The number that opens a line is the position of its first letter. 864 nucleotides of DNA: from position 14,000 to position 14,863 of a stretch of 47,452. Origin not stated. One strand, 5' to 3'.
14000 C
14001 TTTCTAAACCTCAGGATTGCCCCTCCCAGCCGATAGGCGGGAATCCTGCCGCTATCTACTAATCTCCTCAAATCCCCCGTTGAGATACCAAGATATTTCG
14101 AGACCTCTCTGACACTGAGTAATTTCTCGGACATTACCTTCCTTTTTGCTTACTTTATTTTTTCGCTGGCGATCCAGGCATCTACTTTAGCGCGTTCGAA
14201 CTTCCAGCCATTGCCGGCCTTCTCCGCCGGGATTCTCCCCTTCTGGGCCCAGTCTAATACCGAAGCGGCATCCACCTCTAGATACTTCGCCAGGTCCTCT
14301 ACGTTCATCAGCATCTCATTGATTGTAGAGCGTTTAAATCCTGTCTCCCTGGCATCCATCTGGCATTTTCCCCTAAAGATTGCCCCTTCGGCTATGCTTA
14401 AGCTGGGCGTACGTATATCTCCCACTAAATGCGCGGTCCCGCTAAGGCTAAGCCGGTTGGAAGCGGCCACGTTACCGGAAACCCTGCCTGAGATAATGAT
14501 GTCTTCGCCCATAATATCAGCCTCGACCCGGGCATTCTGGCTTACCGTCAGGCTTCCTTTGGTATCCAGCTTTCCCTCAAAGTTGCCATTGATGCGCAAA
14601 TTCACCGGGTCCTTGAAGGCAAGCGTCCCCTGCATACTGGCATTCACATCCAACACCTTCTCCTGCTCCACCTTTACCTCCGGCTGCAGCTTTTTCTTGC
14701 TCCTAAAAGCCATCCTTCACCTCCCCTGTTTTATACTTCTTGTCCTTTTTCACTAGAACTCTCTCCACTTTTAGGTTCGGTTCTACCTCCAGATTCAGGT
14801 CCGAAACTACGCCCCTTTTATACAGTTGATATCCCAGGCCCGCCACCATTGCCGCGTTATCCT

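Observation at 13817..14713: Bactofilin fused to a DNA-binding-type HTH, next to a tail-anchored paralogous HTH protein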

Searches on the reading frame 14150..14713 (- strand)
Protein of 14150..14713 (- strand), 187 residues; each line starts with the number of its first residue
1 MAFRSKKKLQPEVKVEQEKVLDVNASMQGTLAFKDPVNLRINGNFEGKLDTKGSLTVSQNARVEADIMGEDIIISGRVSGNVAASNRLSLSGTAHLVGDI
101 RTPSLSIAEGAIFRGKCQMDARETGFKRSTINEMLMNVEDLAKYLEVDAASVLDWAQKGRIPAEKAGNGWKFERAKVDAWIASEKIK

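Call 3: search_protein_families(library=pfam, proteins=[window:14150-14713:-], max_evalue=0.01)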
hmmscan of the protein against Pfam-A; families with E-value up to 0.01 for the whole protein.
window:14150-14713:- (187 aa): 2 families
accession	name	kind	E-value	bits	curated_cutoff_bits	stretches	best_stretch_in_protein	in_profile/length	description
PF04519.19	Bactofilin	-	1.4e-25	89.8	27.9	1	20-118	2-98/98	Polymer-forming cytoskeletal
PF12728.13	HTH_17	-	1.7e-10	41.5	27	1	135-183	1-49/51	Helix-turn-helix domain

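Call 4: search_protein_families(library=ncbifam, proteins=[window:14150-14713:-], max_evalue=0.01)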
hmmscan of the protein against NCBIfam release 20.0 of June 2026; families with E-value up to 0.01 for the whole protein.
window:14150-14713:- (187 aa): 3 families
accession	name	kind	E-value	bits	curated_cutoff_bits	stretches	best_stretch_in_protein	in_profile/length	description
NF047737.1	antiphage_MADS1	equivalog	2.4e-13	50.1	80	1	134-181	2-49/49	methylation-associated defense system helix-turn-helix domain-containing protein MAD1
TIGR01764.1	excise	domain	2.6e-09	37.3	28.8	1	136-182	2-48/49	excisionase family DNA-binding protein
NF033787.1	HTH_BldC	subfamily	0.01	15.7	77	0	135-163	2-30/49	BldC family transcriptional regulator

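Call 5: find_homologous_proteins(query=window:14150-14713:-)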
Query window:14150-14713:- (187 aa): 1136 proteins with E <= 0.001 among 1254 candidates; the best 120 are listed.
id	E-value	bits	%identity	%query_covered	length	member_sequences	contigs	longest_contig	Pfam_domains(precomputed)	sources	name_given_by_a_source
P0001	4.7e-115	399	100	100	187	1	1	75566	PF12728.14,PF04519.20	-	-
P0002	1.3e-102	359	89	100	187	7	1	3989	PF12728.14,PF04519.20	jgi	-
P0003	8.8e-84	298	74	100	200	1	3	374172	PF12728.14,PF04519.20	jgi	-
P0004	7.1e-81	288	71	100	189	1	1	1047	PF12728.14,PF04519.20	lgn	-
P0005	1.1e-80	288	73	100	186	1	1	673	PF12728.14,PF04519.20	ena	-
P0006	1.6e-80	287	71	100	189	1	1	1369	PF12728.14,PF04519.20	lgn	-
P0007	1.7e-80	287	71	100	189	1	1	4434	PF12728.14,PF04519.20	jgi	-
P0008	5.1e-80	285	74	96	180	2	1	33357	PF12728.14,PF04519.20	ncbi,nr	ncbi:MAG: polymer-forming cytoskeletal protein [Candidatus Omnitrophica bacterium]|nr:polymer-formin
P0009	7.8e-79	282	68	100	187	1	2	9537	PF12728.14,PF04519.20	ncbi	-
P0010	1.0e-78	281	73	100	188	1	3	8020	PF12728.14,PF04519.20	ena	-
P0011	1.6e-78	281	68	100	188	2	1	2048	PF12728.14,PF04519.20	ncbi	-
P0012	1.7e-78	280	69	100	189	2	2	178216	PF12728.14,PF04519.20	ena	-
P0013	4.6e-78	279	69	100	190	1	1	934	PF12728.14,PF04519.20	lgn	-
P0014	5.8e-78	279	69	100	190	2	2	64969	PF12728.14,PF04519.20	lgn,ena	-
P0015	9.0e-78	278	69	100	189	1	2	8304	PF12728.14,PF04519.20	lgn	-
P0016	1.4e-77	278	66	100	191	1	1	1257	PF12728.14,PF04519.20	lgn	-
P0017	1.6e-77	277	68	100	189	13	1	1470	PF12728.14,PF04519.20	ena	-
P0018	1.4e-76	274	67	98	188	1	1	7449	PF12728.14,PF04519.20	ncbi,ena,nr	ncbi:MAG: polymer-forming cytoskeletal protein [Omnitrophica bacterium]|nr:polymer-forming cytoskele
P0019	2.8e-76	273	67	100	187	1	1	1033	PF12728.14,PF04519.20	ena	-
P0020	8.7e-76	272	66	100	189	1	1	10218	PF12728.14,PF04519.20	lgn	-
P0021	1.1e-75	271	67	100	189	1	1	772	PF12728.14,PF04519.20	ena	-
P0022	1.1e-75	271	70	91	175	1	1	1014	PF12728.14,PF04519.20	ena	-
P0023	1.7e-75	271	67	100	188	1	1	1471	PF12728.14,PF04519.20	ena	-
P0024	1.7e-75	271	68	100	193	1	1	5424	PF12728.14,PF04519.20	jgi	-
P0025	2.9e-75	270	66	100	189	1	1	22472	PF12728.14,PF04519.20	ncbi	-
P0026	3.0e-75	270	67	100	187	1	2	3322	PF12728.14,PF04519.20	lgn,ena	-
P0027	4.9e-75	269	67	100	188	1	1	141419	PF12728.14,PF04519.20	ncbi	-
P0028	1.1e-74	268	65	100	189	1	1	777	PF12728.14,PF04519.20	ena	-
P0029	1.5e-74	268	63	100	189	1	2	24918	PF12728.14,PF04519.20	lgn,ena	-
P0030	1.7e-74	267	65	100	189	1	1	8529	PF12728.14,PF04519.20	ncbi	-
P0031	1.8e-74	267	66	100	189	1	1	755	PF12728.14,PF04519.20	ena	-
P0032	2.2e-74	267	68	99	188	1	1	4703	PF12728.14,PF04519.20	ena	-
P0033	3.0e-74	267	67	100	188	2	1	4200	PF12728.14,PF04519.20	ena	-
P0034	1.5e-73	264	66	99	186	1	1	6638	PF12728.14,PF04519.20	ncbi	-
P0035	3.0e-73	263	66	100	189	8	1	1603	PF12728.14,PF04519.20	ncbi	-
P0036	3.4e-73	263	63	100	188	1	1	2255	PF12728.14,PF04519.20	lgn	-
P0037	3.4e-73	263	69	94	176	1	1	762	PF12728.14,PF04519.20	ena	-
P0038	4.9e-73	263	65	100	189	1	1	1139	PF12728.14,PF04519.20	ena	-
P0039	6.1e-73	262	65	100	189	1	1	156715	PF12728.14,PF04519.20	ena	-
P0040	2.6e-72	260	65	100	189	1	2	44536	PF12728.14,PF04519.20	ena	-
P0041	3.2e-72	260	70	90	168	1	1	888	PF12728.14,PF04519.20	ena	-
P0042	4.9e-72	259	63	100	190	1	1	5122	PF12728.14,PF04519.20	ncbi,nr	ncbi:MAG: polymer-forming cytoskeletal protein [Candidatus Omnitrophica bacterium]|nr:polymer-formin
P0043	5.0e-72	259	62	100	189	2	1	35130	PF12728.14,PF04519.20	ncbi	ncbi:polymer-forming cytoskeletal protein [Candidatus Omnitrophota bacterium]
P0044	5.8e-72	259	65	100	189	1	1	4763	PF12728.14,PF04519.20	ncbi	-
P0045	1.7e-71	258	62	100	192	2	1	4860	PF12728.14,PF04519.20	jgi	jgi:excisionase family DNA binding protein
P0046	6.6e-71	256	66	100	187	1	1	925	PF12728.14,PF04519.20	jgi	jgi:excisionase family DNA binding protein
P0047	1.1e-70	255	64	100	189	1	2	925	PF12728.14,PF04519.20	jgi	-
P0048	1.3e-69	252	60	95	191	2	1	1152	PF12728.14,PF04519.20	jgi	-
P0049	2.4e-68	247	64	100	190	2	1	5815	PF12728.14,PF04519.20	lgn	-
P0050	9.2e-68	246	60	100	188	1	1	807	PF12728.14,PF04519.20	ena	-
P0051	2.9e-63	231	58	99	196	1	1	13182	PF12728.14,PF04519.20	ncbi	ncbi:MAG: polymer-forming cytoskeletal protein [Candidatus Omnitrophota bacterium]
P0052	4.7e-63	230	56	100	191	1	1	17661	PF12728.14,PF04519.20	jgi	jgi:excisionase family DNA binding protein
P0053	3.0e-62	228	57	100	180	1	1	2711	PF12728.14,PF04519.20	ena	-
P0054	2.1e-60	222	59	92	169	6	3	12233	PF12728.14,PF04519.20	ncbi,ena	-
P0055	2.2e-60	222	60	91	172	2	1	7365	PF12728.14,PF04519.20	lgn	-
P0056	2.4e-60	221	59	91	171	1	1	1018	PF12728.14,PF04519.20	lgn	-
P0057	2.9e-60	221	59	91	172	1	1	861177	PF12728.14,PF04519.20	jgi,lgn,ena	-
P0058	3.4e-60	221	59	91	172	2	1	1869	PF12728.14,PF04519.20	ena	-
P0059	5.0e-60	220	59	100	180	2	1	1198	PF12728.14,PF04519.20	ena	-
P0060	1.2e-59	219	59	92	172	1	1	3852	PF12728.14,PF04519.20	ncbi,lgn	-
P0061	4.4e-59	217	58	91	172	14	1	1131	PF12728.14,PF04519.20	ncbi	-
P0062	4.5e-59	217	58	92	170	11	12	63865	PF12728.14,PF04519.20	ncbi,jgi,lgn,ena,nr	ncbi:MAG: hypothetical protein COW92_00860 [Candidatus Omnitrophica bacterium CG22_combo_CG10-13_8_2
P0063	5.7e-59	217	58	91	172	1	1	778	PF12728.14,PF04519.20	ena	-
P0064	8.2e-59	216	54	100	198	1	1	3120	PF12728.14,PF04519.20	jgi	jgi:excisionase family DNA binding protein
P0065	1.4e-58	216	57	91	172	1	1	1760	PF12728.14,PF04519.20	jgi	jgi:excisionase family DNA binding protein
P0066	1.5e-58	216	58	91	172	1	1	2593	PF12728.14,PF04519.20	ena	-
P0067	1.5e-58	216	57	91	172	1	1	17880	PF12728.14,PF04519.20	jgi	-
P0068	1.7e-58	215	58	91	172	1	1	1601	PF12728.14,PF04519.20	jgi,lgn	-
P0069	1.9e-58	215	57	91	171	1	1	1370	PF12728.14,PF04519.20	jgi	jgi:excisionase family DNA binding protein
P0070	3.0e-58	215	60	91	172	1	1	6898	PF12728.14,PF04519.20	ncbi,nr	ncbi:MAG: polymer-forming cytoskeletal protein [Candidatus Omnitrophica bacterium]|nr:polymer-formin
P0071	3.9e-58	214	56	91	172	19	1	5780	PF12728.14,PF04519.20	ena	-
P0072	4.0e-58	214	58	90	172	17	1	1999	PF12728.14,PF04519.20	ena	-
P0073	4.1e-58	214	59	92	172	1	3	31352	PF12728.14,PF04519.20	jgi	-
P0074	4.2e-58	214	58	91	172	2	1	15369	PF12728.14,PF04519.20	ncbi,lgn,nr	ncbi:MAG: polymer-forming cytoskeletal protein [Candidatus Omnitrophota bacterium]|nr:polymer-formin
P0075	4.8e-58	214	57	100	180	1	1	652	PF12728.14,PF04519.20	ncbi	-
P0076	5.3e-58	214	59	99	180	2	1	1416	PF12728.14,PF04519.20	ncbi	-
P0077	5.5e-58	214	56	91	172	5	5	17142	PF12728.14,PF04519.20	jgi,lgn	-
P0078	5.5e-58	214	58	91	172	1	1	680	PF12728.14,PF04519.20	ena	-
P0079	5.6e-58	214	57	91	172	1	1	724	PF12728.14,PF04519.20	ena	-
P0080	6.4e-58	214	57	91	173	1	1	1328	PF12728.14,PF04519.20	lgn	-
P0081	6.5e-58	214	59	91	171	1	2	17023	PF12728.14,PF04519.20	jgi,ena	-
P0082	1.1e-57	213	57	91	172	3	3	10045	PF12728.14,PF04519.20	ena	-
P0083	1.2e-57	213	56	91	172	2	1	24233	PF12728.14,PF04519.20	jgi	-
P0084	1.3e-57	212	56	91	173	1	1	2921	PF12728.14,PF04519.20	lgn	-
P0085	1.8e-57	212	56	91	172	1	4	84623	PF12728.14,PF04519.20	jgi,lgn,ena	-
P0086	1.9e-57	212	56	92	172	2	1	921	PF12728.14,PF04519.20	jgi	jgi:excisionase family DNA binding protein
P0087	3.9e-57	211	56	91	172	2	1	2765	PF12728.14,PF04519.20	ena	-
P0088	4.6e-57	211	56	91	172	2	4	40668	PF12728.14,PF04519.20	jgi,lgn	-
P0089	5.3e-57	211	58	91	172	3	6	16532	PF12728.14,PF04519.20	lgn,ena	-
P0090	6.5e-57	210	58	91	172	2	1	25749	PF12728.14,PF04519.20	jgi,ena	jgi:excisionase family DNA binding protein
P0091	6.7e-57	210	59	92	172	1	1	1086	PF12728.14,PF04519.20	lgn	-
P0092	7.1e-57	210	61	90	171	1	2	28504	PF12728.14,PF04519.20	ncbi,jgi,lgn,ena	-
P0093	8.3e-57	210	58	91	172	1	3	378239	PF12728.14,PF04519.20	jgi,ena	-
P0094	8.9e-57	210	56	91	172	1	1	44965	PF12728.14,PF04519.20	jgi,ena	-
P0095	9.6e-57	210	57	91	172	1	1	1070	PF12728.14,PF04519.20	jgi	jgi:excisionase family DNA binding protein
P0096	1.0e-56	210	56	91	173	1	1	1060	PF12728.14,PF04519.20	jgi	jgi:excisionase family DNA binding protein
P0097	1.1e-56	210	57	91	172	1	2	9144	PF12728.14,PF04519.20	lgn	-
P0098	1.1e-56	209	56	91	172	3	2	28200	PF12728.14,PF04519.20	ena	-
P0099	1.2e-56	209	57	91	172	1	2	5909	PF12728.14,PF04519.20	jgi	-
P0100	1.2e-56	209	55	99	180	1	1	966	PF12728.14,PF04519.20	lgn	-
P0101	1.3e-56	209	56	92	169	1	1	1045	PF12728.14,PF04519.20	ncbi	-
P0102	1.3e-56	209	58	92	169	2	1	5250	PF12728.14,PF04519.20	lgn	-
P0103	1.4e-56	209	57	91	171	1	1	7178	PF12728.14,PF04519.20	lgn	-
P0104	1.6e-56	209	59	92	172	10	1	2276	PF12728.14,PF04519.20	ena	-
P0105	2.1e-56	209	57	92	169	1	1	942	PF12728.14,PF04519.20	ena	-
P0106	2.2e-56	209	58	92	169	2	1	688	PF12728.14,PF04519.20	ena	-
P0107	2.8e-56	208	56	90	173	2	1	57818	PF12728.14,PF04519.20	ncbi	ncbi:polymer-forming cytoskeletal protein [Candidatus Omnitrophota bacterium]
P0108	2.9e-56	208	55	100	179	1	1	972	PF12728.14,PF04519.20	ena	-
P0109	2.9e-56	208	55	91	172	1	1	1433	PF12728.14,PF04519.20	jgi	jgi:excisionase family DNA binding protein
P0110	3.0e-56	208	56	91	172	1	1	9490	PF12728.14,PF04519.20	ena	-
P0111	3.2e-56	208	56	91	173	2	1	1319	PF12728.14,PF04519.20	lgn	-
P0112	3.3e-56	208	55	93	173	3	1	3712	PF12728.14,PF04519.20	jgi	-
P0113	3.3e-56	208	56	92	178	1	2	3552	PF12728.14,PF04519.20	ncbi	-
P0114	3.3e-56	208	55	92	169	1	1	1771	PF12728.14,PF04519.20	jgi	jgi:excisionase family DNA binding protein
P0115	3.8e-56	208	57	91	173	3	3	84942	PF12728.14,PF04519.20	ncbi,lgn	-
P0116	3.9e-56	208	52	92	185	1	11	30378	PF12728.14,PF04519.20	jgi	jgi:excisionase family DNA binding protein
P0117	4.0e-56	208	56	91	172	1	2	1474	PF12728.14,PF04519.20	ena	-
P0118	4.2e-56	208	56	91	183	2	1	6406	PF12728.14,PF04519.20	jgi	-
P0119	4.9e-56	207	58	91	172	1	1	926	PF12728.14,PF04519.20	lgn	-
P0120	5.1e-56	207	57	91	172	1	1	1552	PF12728.14,PF04519.20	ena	-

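Call 9: find_related_loci(query=A1, collection=genome_contigs, flank=6000)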
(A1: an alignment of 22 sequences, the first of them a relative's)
Query A1 (187 aa) in genome_contigs; peptide patterns used: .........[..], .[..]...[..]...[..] (x = any residue, [..] = any of these).
518 stretches matched a pattern; 469 encode a relative of the query (tblastn E <= 1e-3); the best 80 are kept; 80 distinct loci.
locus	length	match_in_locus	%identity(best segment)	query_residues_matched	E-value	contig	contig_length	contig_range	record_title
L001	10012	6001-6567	66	1-187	8e-84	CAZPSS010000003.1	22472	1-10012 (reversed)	MAG TPA_asm: uncultured Planctomycetia bacterium isolate SRP256446_co1_219 genome assembly, contig: NODE_647_length_2247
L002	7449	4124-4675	67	4-187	5e-84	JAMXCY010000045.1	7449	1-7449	MAG: Candidatus Omnitrophota bacterium isolate MohnsGC05_bin023 NODE_47_length_7449_cov_5.929192, whole genome shotgun s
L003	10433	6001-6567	65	1-187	1e-81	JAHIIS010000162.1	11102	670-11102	MAG: Candidatus Omnitrophota bacterium isolate KR11_S3.mb.51 KR11_S3.mb.51_k141_393907, whole genome shotgun sequence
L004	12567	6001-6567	62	1-187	4e-80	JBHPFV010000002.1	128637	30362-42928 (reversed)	Candidatus Omnitrophota bacterium isolate SAG AM-311-K22 NODE_2_length_128637_cov_31.470252, whole genome shotgun sequen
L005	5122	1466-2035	63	1-187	1e-79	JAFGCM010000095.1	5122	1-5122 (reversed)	MAG: Candidatus Omnitrophota bacterium isolate Zod_Metabat.1113 k87_11681926, whole genome shotgun sequence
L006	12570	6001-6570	64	1-187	3e-78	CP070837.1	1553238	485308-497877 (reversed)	MAG: Candidatus Omnitrophota bacterium isolate bin103 chromosome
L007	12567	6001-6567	65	1-187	8e-76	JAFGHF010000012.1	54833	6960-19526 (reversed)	MAG: Candidatus Omnitrophota bacterium isolate Zod_Metabat.1437 k87_2272562, whole genome shotgun sequence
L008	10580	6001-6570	58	1-186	2e-71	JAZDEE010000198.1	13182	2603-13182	MAG: Candidatus Omnitrophota bacterium isolate MEGAHIT-group-0.123 k141_2015557, whole genome shotgun sequence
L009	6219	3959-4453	59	17-187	5e-66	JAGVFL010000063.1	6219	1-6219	MAG: Candidatus Omnitrophota bacterium isolate DeMMO2_44 c_000000040893, whole genome shotgun sequence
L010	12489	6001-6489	58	16-187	4e-66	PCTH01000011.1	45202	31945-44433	MAG: Candidatus Omnitrophica bacterium CG22_combo_CG10-13_8_21_14_all_43_16 CG22_scaffold_942_c, whole genome shotgun se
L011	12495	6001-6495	59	17-187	5e-66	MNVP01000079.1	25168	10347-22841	MAG: Candidatus Omnitrophica bacterium CG1_02_40_15 cg1_0.2_scaffold_1444_c, whole genome shotgun sequence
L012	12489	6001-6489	59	17-185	5e-65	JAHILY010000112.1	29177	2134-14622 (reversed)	MAG: Candidatus Omnitrophota bacterium isolate KR13_N2.mb.45 KR13_N2.mb.45_k141_416292, whole genome shotgun sequence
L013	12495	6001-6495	57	17-187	2e-64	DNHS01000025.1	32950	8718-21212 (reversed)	MAG TPA_asm: Candidatus Omnitrophota bacterium isolate UBA10183 contig_7234, whole genome shotgun sequence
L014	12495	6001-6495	56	17-187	3e-64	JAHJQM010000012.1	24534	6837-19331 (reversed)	MAG: Candidatus Omnitrophota bacterium isolate OS_PC_MetaG.mb.108 OS_PC_MetaG.mb.108_k141_196689, whole genome shotgun s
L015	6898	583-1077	60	17-187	2e-64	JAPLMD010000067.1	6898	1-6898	MAG: Candidatus Omnitrophota bacterium isolate LacPavin_0920_SED5_MAG_41_13 LacPavin_0920_SED5_scaffold_2706122, whole g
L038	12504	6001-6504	56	17-187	3e-60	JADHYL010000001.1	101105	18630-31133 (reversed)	MAG: Candidatus Omnitrophota bacterium isolate BS750m-G78 BS-750m-C63, whole genome shotgun sequence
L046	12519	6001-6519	53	14-187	2e-59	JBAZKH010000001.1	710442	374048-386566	MAG: Candidatus Omnitrophota bacterium isolate SO_2017_LW4_139 scaffold_8_c1_LW137-91_2017, whole genome shotgun sequenc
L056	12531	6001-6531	50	4-186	3e-58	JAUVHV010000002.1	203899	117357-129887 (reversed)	MAG: Candidatus Omnitrophota bacterium isolate CSMAG_411 CSMAG_411_k141_440757_length_203899_cov_15.0000, whole genome s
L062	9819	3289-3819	50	4-186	3e-58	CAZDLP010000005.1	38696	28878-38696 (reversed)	MAG TPA_asm: uncultured Planctomycetia bacterium isolate binchicken_co243_227 genome assembly, contig: NODE_652_length_3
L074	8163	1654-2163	51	16-186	5e-58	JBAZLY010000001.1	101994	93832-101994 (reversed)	MAG: Candidatus Omnitrophota bacterium isolate SO_2017_LW4_28 scaffold_647_c1_LW137-91_2017, whole genome shotgun sequen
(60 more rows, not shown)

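Call 21: search_solved_structures(query=window:14150-14713:-, max_evalue=1, show_alignments=3)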
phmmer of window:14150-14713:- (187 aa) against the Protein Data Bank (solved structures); distinct sequences matched with E-value up to 1: 3.
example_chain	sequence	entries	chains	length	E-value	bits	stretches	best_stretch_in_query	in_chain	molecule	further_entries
2n3d_A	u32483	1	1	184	5.5e-07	33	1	37-117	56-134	Bactofilin A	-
6ria_A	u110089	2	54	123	8.2e-06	29.2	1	38-117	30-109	bactofilin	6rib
8biq_D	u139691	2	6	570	0.11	15.8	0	45-105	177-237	4-hydroxybutyrate--CoA ligase 1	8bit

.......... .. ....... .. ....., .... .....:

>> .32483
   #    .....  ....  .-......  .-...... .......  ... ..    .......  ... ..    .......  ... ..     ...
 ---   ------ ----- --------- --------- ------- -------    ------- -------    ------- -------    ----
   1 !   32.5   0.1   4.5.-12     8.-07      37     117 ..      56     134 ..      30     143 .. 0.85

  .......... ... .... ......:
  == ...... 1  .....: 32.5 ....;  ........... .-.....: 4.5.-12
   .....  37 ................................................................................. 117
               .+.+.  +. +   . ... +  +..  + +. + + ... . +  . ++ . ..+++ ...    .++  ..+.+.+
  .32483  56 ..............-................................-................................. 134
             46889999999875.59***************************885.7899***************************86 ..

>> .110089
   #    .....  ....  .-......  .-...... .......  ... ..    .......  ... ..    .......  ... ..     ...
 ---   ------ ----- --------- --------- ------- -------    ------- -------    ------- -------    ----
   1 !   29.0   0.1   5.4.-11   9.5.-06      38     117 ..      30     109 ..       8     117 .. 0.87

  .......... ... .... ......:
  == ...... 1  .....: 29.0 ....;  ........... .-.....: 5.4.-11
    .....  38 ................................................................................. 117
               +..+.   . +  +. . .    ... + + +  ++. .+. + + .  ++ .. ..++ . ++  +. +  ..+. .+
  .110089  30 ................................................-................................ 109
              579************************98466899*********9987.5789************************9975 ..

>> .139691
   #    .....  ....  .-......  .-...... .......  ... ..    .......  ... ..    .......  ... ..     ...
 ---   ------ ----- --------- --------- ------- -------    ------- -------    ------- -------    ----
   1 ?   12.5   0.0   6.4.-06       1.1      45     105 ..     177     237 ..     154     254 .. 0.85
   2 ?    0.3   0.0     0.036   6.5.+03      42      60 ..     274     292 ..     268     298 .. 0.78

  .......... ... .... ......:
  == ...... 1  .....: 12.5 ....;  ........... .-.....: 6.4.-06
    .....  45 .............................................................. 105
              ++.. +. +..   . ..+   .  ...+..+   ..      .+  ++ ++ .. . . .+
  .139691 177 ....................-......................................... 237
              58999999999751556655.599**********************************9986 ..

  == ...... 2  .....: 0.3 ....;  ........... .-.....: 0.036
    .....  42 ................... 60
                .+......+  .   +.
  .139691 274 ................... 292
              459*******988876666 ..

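Call 23: predict_structure(alignment_id=A1)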
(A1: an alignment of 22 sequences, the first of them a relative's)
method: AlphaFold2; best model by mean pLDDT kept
length: 187 residues; sequences in the alignment: 22
mean_pLDDT: 80.2   pTM: 0.53
mean pLDDT of the five models: 80.2, 79.8, 79.7, 79.5, 79.4
residues with pLDDT >= 90: 78; 70-90: 72; 50-70: 7; < 50: 30
segments of 3 or more residues with pLDDT < 50: 1-18, 123-133
pLDDT, mean of each block of 10 residues (from residue 1): 39 41 79 87 92 92 94 97 95 96 95 92 41 71 86 87 84 85 68
secondary structure, 60 per line:
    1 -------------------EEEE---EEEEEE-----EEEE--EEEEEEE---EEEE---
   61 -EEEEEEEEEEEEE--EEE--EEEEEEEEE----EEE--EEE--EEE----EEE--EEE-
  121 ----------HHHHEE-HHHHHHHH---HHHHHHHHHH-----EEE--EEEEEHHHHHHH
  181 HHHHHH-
elements in order: E20-23 E27-32 E38-41 E44-50 E54-57 E62-74 E77-79 E82-90 E95-97 E100-102 E105-107 E112-114 E117-119 H131-134 H138-145 H149-158 E164-166 E169-173 H174-186

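Call 26: search_protein_representatives(alignment_id=A1)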
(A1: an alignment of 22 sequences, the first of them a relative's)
Query: 22 sequences, 187 profile positions. Proteins with E-value up to 0.001 (for the whole library): 28604; up to 1e-10: 7273; up to 1e-30: 47. The best 150 are listed.
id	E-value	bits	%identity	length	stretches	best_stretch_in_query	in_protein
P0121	2.4e-72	258.7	-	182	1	13-186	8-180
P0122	2.2e-69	249.1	-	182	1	13-186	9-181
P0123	3.1e-68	245.3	-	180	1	11-186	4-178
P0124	6.6e-67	241.0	-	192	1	1-185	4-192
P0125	1.3e-61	223.8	-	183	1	13-187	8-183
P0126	2.2e-61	223.0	-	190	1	1-186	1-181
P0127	1.6e-60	220.2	-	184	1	6-187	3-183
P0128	5.4e-59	215.2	-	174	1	6-185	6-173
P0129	6.8e-59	214.9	-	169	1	11-186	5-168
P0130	8.6e-58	211.3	-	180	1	4-186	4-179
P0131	2.0e-54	200.3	-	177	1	13-183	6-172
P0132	2.4e-54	200.0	-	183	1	13-182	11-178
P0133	9.6e-54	198.1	-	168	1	7-183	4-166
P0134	1.1e-52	194.6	-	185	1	12-186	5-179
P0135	3.0e-52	193.2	-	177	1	9-186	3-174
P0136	1.1e-50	188.1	-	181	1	1-184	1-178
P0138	1.4e-47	178.0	-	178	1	11-186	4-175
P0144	1.3e-40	155.3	-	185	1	15-182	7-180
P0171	1.5e-29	119.3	-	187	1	17-184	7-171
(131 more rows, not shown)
